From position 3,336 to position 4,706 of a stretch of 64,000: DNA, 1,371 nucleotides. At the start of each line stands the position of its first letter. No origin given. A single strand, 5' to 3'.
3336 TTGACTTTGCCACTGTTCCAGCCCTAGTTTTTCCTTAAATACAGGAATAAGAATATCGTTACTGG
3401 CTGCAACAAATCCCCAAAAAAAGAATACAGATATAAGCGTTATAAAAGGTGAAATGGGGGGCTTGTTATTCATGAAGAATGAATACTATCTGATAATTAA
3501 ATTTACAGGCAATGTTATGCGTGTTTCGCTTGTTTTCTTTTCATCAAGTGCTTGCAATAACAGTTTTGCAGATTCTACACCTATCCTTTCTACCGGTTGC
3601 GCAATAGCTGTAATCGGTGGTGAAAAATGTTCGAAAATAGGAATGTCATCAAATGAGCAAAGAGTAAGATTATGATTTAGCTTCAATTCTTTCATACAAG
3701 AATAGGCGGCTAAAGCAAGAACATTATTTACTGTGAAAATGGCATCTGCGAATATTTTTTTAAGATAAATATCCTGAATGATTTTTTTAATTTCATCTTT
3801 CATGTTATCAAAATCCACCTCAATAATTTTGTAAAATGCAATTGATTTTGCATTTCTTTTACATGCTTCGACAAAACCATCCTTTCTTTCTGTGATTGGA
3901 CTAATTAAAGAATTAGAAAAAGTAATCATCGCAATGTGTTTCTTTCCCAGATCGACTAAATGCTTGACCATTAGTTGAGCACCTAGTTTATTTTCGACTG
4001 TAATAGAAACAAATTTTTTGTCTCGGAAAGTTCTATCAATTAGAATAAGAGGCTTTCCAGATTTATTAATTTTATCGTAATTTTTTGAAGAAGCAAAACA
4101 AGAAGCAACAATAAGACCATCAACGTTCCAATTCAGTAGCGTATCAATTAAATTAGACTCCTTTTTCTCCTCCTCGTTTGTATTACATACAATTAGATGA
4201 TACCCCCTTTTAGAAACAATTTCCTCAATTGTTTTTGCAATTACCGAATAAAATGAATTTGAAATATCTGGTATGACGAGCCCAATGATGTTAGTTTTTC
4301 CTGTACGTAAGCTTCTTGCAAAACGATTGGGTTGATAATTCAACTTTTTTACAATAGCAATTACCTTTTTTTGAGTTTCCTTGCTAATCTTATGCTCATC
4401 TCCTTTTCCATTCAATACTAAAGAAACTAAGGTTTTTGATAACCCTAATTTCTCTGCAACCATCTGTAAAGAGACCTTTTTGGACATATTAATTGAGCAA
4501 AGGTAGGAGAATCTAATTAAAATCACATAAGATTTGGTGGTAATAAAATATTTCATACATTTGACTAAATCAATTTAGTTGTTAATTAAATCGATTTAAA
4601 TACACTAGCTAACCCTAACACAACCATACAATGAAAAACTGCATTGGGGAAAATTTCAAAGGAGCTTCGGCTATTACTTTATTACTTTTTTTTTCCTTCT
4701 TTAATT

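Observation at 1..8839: Compact N-glycan-type harvesting block without SusC/SusD: LacI, FucP-like MFS, GH92, divergent CBM/SprB adhesin, and PNGase F with a T9SS CTD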

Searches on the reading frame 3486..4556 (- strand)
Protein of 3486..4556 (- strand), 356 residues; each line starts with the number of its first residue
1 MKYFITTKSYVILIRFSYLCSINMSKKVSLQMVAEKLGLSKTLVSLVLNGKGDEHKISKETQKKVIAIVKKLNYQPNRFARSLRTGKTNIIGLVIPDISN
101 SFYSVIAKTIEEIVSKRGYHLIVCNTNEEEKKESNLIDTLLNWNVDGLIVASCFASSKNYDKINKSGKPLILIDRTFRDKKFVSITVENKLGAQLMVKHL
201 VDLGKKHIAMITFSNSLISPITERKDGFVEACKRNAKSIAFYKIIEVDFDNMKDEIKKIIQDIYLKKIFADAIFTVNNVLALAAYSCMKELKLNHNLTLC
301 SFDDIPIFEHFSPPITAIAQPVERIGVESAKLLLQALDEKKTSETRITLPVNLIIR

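Call 6: search_protein_families(library=pfam, proteins=[window:3486-4556:-], max_evalue=0.01)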
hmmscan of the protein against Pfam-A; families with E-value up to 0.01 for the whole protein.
window:3486-4556:- (356 aa): 4 families
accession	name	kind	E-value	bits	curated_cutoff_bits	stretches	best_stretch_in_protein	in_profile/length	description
PF00532.27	Peripla_BP_1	-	3e-19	70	22.2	1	90-353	3-277/281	Periplasmic binding proteins and sugar binding domain of LacI family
PF13377.12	Peripla_BP_3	-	3.2e-18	66.8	26.5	1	197-356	1-164/167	Periplasmic binding protein-like domain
PF13407.12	Peripla_BP_4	-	9.2e-16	58.6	35.1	1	91-306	1-220/258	Periplasmic binding protein domain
PF00356.27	LacI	-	2e-10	40.7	27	1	30-77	2-46/46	Bacterial regulatory proteins, lacI family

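Call 7: search_protein_families(library=ncbifam, proteins=[window:3486-4556:-], max_evalue=0.01)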
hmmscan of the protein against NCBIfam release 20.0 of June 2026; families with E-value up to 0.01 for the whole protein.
window:3486-4556:- (356 aa): 18 families
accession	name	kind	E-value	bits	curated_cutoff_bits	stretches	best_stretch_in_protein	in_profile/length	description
NF047341.1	lactose_RbsR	equivalog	9.9e-67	225.6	382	1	26-356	1-325/331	ribose utilization transcriptional repressor RbsR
TIGR02417.1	fruct_sucro_rep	subfamily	4.3e-65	220.1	389.55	1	30-356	2-326/327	D-fructose-responsive transcription factor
NF008452.0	PRK11303.1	equivalog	4.8e-59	200.2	385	1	30-348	3-319/332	catabolite repressor/activator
TIGR01481.1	ccpA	equivalog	1.1e-48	166.4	442.35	1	28-354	3-324/330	catabolite control protein A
NF007743.0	PRK10423.1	equivalog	4.7e-47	160.7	531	1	30-356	4-327/330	ribose operon transcriptional repressor RbsR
NF007979.0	PRK10703.1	equivalog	5.3e-44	150.7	501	1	31-356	5-328/341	HTH-type transcriptional repressor PurR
NF052440.1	TransRegGNTRPSEAE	equivalog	3.4e-42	144.7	400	1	25-356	3-330/333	HTH-type transcriptional regulator GntR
NF008269.0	PRK11041.1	equivalog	1.4e-41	142.7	436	1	28-356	10-334/342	DNA-binding transcriptional regulator CytR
NF007449.0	PRK10014.1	subfamily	2.5e-41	141.9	310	1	24-355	3-340/342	Mal regulon transcriptional regulator MalI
NF007075.0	PRK09526.1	subfamily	3.9e-37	128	340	1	25-356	3-328/358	LacI family DNA-binding transcriptional regulator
NF051853.1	TransRegUriRCory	equivalog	2.8e-35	122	550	1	30-355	3-320/327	transcriptional regulator UriR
NF008002.0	PRK10727.1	equivalog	8.6e-35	120.4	557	1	31-345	5-315/341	HTH-type transcriptional regulator GalR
NF047913.1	TransRegIdnR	equivalog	1.5e-34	119.8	500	1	26-349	4-321/331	DNA-binding transcriptional regulator IdnR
NF007706.0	PRK10401.1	equivalog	2.6e-34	119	555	1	29-340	3-310/346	HTH-type transcriptional regulator GalS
NF011563.0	PRK14987.1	equivalog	3.8e-24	85.5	433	1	26-337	4-309/331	gluconate operon transcriptional repressor GntR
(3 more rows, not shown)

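Call 29: find_related_loci(query=window:3486-4487:-, collection=metagenome_contigs, flank=10000)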
Query window:3486-4487:- (333 aa) in metagenome_contigs; peptide patterns used: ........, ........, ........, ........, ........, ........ (x = any residue, [..] = any of these).
205 stretches matched a pattern; 1 encode a relative of the query (tblastn E <= 1e-3); 1 distinct loci.
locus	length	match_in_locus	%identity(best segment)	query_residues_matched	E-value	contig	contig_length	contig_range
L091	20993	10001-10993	71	3-333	1e-163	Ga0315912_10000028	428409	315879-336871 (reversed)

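Call 32: search_protein_families(library=pfam, proteins=[L091:12435-13397:+, L091:13459-14445:+, L091:14442-15110:+, L091:15107-17647:+, L091:5220-6719:+, L091:1191-4997:-], max_evalue=0.001)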
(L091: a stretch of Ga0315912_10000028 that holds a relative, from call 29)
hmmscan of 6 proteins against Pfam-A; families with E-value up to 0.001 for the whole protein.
L091:12435-13397:+ (320 aa): 4 families
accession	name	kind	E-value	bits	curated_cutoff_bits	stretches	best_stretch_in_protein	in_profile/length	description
PF00480.26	ROK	-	1.9e-63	215.2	22.9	1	7-311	2-291/294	ROK family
PF02685.22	Glucokinase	-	3.6e-07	29.9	22.1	1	10-310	4-310/314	Glucokinase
PF01869.26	BcrAD_BadFG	-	3.4e-05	23.9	31.5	0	8-65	2-61/271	BadF/BadG/BcrA/BcrD ATPase family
PF05378.19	Hydant_A_N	-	0.0001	22.5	25.2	1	8-64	3-55/176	Hydantoinase/oxoprolinase N-terminal region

L091:13459-14445:+ (328 aa): 1 family
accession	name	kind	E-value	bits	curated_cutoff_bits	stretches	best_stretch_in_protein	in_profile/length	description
PF01112.23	Asparaginase_2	-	3e-70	237.2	27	1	53-309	29-294/309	Asparaginase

L091:14442-15110:+ (222 aa): 1 family
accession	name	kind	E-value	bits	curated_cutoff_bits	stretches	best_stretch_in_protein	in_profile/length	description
PF03932.20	CutC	-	3.9e-64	216.3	23.3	1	1-200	1-200/202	CutC family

L091:15107-17647:+ (846 aa): 4 families
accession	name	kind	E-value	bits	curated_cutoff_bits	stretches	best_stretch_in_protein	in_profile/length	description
PF22666.2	Glyco_hydro_2_N2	-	4.8e-62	209.4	27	1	31-195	1-167/167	Glycosyl hydrolase 2 galactose-binding domain-like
PF17786.7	Mannosidase_ig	-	9.6e-14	52.1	23.4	1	677-763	4-91/91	Mannosidase Ig/CBM-like domain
PF00703.27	Glyco_hydro_2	-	1e-13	52.5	23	1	206-316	2-109/109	Glycosyl hydrolases family 2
PF17753.7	Ig_mannosidase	-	4.4e-13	49.2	22.6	1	766-844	1-81/81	Ig-fold domain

L091:5220-6719:+ (499 aa): 0 families

L091:1191-4997:- (1268 aa): 5 families
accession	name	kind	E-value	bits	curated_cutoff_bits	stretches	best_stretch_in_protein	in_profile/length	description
PF18911.6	PKD_4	-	6.1e-63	209.3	27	5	744-795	28-80/85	PKD domain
PF25778.1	DUF7948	-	1.7e-46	159.4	27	1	48-275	1-214/214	Domain of unknown function (DUF7948)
PF00801.26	PKD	-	6.6e-40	135.4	23.5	4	730-791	16-72/80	PKD domain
PF13585.12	CHU_C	-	1.1e-08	35.5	27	1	1153-1208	3-57/86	CHU_C Type IX secretion signal domain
PF08329.16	ChitinaseA_N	-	0.00097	19.2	21.2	0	926-968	65-107/133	Chitinase A, N-terminal domain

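Call 43: search_protein_families(library=pfam, proteins=[L091:5220-6719:+], max_evalue=10)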
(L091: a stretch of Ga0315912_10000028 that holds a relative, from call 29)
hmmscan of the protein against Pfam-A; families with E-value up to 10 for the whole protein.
L091:5220-6719:+ (499 aa): 4 families
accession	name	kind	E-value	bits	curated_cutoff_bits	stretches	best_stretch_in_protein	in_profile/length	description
PF13181.12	TPR_8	-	0.11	13.1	25.7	0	365-389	5-29/34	Tetratricopeptide repeat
PF07719.23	TPR_2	-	0.14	12.8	27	1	365-385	5-25/34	Tetratricopeptide repeat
PF02671.26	PAH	-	0.34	11.1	21.3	1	76-94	3-20/45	Paired amphipathic helix repeat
PF00515.34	TPR_1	-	1.3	9.4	27.8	1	365-386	5-26/34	Tetratricopeptide repeat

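Call 79: find_homologous_proteins(query=window:3486-4487:-, max_evalue=1e-40)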
Query window:3486-4487:- (333 aa): 209 proteins with E <= 1e-40 among 4129 candidates; the best 120 are listed.
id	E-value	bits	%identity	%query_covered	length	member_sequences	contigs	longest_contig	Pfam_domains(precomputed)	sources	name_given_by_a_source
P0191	1.7e-209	712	100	100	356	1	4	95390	PF13377.13,PF00532.28,PF00356.28,PF13407.13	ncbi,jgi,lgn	-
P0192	1.7e-150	519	71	99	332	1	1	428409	PF13377.13,PF00532.28,PF00356.28,PF13407.13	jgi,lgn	-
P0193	2.1e-147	508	70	99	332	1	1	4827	PF13377.13,PF00532.28,PF00356.28,PF13407.13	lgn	-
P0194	2.0e-124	433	61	99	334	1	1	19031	PF13377.13,PF00532.28,PF00356.28,PF13407.13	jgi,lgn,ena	-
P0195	1.1e-122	427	61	99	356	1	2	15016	PF13377.13,PF00532.28,PF00356.28,PF13407.13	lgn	-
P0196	2.2e-82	295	47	100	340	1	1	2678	PF13377.13,PF00532.28,PF00356.28,PF13407.13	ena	-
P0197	3.0e-81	291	43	100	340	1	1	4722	PF13377.13,PF00532.28,PF00356.28,PF13407.13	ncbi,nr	ncbi:MAG: LacI family DNA-binding transcriptional regulator [Bacteroidia bacterium]|nr:LacI family D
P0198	2.5e-77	278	44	100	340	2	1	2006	PF13377.13,PF00532.28,PF00356.28,PF13407.13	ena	-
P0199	1.2e-75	273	44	100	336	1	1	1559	PF13377.13,PF00532.28,PF00356.28,PF13407.13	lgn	-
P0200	3.0e-75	272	43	100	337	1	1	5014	PF13377.13,PF00532.28,PF00356.28,PF13407.13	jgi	jgi:LacI family transcriptional regulator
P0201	9.9e-75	270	43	100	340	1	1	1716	PF13377.13,PF00532.28,PF00356.28,PF13407.13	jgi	jgi:LacI family transcriptional regulator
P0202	1.2e-74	270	43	100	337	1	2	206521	PF13377.13,PF00532.28,PF00356.28,PF13407.13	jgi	jgi:LacI family transcriptional regulator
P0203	3.3e-74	268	44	100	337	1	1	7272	PF13377.13,PF00532.28,PF00356.28,PF13407.13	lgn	-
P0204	6.6e-74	267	41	99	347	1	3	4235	PF13377.13,PF00532.28,PF00356.28,PF13407.13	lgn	-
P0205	1.5e-73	266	43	100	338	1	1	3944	PF13377.13,PF00532.28,PF00356.28,PF13407.13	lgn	-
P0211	2.2e-72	262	43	99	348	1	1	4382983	PF13377.13,PF00532.28,PF00356.28,PF13407.13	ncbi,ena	-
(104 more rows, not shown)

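Call 80: find_encoding_contigs(protein=P0194, flank=10000, max_places=1)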
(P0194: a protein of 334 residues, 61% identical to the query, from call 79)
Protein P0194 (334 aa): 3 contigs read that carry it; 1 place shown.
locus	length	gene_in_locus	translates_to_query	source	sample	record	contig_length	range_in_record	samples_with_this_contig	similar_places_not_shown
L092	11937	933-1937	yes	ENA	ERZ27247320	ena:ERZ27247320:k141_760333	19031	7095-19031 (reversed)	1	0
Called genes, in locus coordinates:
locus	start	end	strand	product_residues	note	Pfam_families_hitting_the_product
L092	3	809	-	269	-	?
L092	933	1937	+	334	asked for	PF00356:LacI, PF00532:Peripla_BP_1, PF13407:Peripla_BP_4, PF13377:Peripla_BP_3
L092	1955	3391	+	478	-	PF07690:MFS_1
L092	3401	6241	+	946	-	PF17678:Glyco_hydro_92N, PF07971:Glyco_hydro_92, PF00754:F5_F8_type_C (weak)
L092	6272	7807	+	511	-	PF00749:tRNA-synt_1c, PF19269:Anticodon_2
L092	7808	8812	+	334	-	PF21088:MS_channel_1st, PF00924:MS_channel_2nd, PF21082:MS_channel_3rd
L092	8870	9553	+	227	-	PF14371:DUF4412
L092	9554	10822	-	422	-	PF03600:CitMHS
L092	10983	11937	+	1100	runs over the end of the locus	PF07517:SecA_DEAD, PF00271:Helicase_C (faint), PF01043:SecA_PP_bind, PF21090:P-loop_SecA, PF07516:SecA_SW, PF02810:SEC-C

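Call 81: find_encoding_contigs(protein=P0195, flank=10000, max_places=1)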
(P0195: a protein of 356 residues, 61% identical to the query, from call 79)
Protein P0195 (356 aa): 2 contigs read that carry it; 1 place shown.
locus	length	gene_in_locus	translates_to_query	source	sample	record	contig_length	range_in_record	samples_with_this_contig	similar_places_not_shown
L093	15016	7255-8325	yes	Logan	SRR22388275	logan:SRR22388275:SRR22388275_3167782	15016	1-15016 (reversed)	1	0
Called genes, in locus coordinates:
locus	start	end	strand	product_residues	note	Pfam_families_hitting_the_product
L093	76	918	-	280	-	PF05448:AXE1 (faint), PF20434:BD-FAE (faint), PF00561:Abhydrolase_1, PF12146:Hydrolase_4, PF12697:Abhydrolase_6 (weak)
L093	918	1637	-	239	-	PF07661:MORN_2 (faint)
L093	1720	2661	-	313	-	PF07992:Pyr_redox_2, PF12831:FAD_oxidored (faint), PF13738:Pyr_redox_3, PF00070:Pyr_redox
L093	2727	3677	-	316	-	PF14054:DUF4249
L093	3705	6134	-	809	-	PF13620:CarboxypepD_reg, PF13715:CarbopepD_reg_2, PF07715:Plug, PF00593:TonB_dep_Rec_b-barrel, PF25183:OMP_b-brl_4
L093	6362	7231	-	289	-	PF10672:Methyltrans_SAM, PF03602:Cons_hypoth95 (weak)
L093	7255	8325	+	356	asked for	PF00356:LacI, PF00532:Peripla_BP_1, PF13407:Peripla_BP_4, PF13377:Peripla_BP_3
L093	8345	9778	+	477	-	PF07690:MFS_1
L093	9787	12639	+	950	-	PF17678:Glyco_hydro_92N, PF07971:Glyco_hydro_92, PF00754:F5_F8_type_C (weak)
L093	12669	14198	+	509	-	PF00749:tRNA-synt_1c, PF19269:Anticodon_2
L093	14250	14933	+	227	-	PF14371:DUF4412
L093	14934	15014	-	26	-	?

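Call 82: find_encoding_contigs(protein=P0202, flank=10000, max_places=1)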
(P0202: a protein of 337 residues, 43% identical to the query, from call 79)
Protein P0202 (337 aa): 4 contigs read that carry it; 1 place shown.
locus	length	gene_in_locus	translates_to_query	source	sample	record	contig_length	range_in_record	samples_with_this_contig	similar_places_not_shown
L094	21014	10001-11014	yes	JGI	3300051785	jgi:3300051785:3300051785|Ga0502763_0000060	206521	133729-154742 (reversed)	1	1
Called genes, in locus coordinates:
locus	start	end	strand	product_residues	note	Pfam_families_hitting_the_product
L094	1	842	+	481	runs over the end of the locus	PF01336:tRNA_anti-codon, PF00152:tRNA-synt_2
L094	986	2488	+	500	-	PF00309:Sigma54_AID, PF04963:Sigma54_CBD, PF04552:Sigma54_DBD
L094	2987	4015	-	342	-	PF02912:Phe_tRNA-synt_N, PF01409:tRNA-synt_2d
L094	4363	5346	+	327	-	PF01841:Transglut_core (weak)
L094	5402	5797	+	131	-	-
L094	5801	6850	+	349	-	PF00034:Cytochrom_C, PF13442:Cytochrome_CBB3 (weak)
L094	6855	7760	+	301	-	PF19089:DUF5777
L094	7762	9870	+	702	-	PF00515:TPR_1 (faint), PF07719:TPR_2 (faint), PF13374:TPR_10 (faint), PF13428:TPR_14 (faint), PF14559:TPR_19 (faint), PF17874:TPR_MalT (faint), PF13424:TPR_12, PF07228:SpoIIE, +1 more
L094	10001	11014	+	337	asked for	PF00356:LacI, PF00532:Peripla_BP_1, PF13407:Peripla_BP_4, PF13377:Peripla_BP_3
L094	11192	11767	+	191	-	-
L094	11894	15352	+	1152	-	PF00133:tRNA-synt_1, PF09334:tRNA-synt_1g (weak), PF08264:Anticodon_1, PF19302:DUF5915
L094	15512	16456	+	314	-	PF01258:zf-dskA_traR (weak)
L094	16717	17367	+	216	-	PF01252:Peptidase_A8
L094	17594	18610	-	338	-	PF04909:Amidohydro_2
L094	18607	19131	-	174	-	PF06052:3-HAO, PF05899:Cupin_3 (faint), PF07883:Cupin_2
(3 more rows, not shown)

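Call 83: find_encoding_contigs(protein=P0211, flank=10000, max_places=1)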
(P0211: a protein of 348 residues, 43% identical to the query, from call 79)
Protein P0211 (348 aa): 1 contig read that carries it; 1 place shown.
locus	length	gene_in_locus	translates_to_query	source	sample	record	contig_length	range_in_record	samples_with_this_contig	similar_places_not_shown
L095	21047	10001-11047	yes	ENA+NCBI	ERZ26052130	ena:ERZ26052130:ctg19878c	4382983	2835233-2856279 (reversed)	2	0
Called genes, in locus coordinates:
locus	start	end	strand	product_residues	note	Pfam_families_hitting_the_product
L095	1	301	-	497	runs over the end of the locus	PF01546:Peptidase_M20, PF07687:M20_dimer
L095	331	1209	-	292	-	PF02629:CoA_binding, PF13380:CoA_binding_2 (weak), PF13607:Succ_CoA_lig, PF00549:Ligase_CoA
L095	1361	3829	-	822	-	PF13620:CarboxypepD_reg, PF13715:CarbopepD_reg_2, PF18939:DUF5686, PF17131:TP_0789-like (weak)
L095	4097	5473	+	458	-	PF10396:TrmE_N, PF12631:MnmE_helical, PF03193:RsgA_GTPase (faint), PF00009:GTP_EFTU (faint), PF00071:Ras (weak), PF00350:Dynamin_N (faint), PF01926:MMR_HSR1, PF02421:FeoB_N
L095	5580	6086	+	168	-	PF00877:NLPC_P60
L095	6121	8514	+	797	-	PF01734:Patatin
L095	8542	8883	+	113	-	-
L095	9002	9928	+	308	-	-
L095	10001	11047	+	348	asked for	PF00356:LacI, PF00532:Peripla_BP_1, PF13407:Peripla_BP_4, PF13377:Peripla_BP_3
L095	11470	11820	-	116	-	-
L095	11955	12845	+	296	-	PF01734:Patatin, PF19890:DUF6363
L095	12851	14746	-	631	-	PF17900:Peptidase_M1_N, PF01433:Peptidase_M1, PF09127:Leuk-A4-hydro_C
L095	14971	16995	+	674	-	PF07690:MFS_1, PF00854:PTR2, PF07690:MFS_1 (weak)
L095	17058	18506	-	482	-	PF01565:FAD_binding_4, PF02913:FAD-oxidase_C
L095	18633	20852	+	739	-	PF20434:BD-FAE (faint), PF26549:Tricorn_N (faint), PF00930:DPPIV_N, PF02129:Peptidase_S15, PF00561:Abhydrolase_1 (faint), PF01738:DLH, PF00326:Peptidase_S9, PF12146:Hydrolase_4 (faint)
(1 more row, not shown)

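Call 86: list_cluster_members(proteins=[P0191, P0001])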
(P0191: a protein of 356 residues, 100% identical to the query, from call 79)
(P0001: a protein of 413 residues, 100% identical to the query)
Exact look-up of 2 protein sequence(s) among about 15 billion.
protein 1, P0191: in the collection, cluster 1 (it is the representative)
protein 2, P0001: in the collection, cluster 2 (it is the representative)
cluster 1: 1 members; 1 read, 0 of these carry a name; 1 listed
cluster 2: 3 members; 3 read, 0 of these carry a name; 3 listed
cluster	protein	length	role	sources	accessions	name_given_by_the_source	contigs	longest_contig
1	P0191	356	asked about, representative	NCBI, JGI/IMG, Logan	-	-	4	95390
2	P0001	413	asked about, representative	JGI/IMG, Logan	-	-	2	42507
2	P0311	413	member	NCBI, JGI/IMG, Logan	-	-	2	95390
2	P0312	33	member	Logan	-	-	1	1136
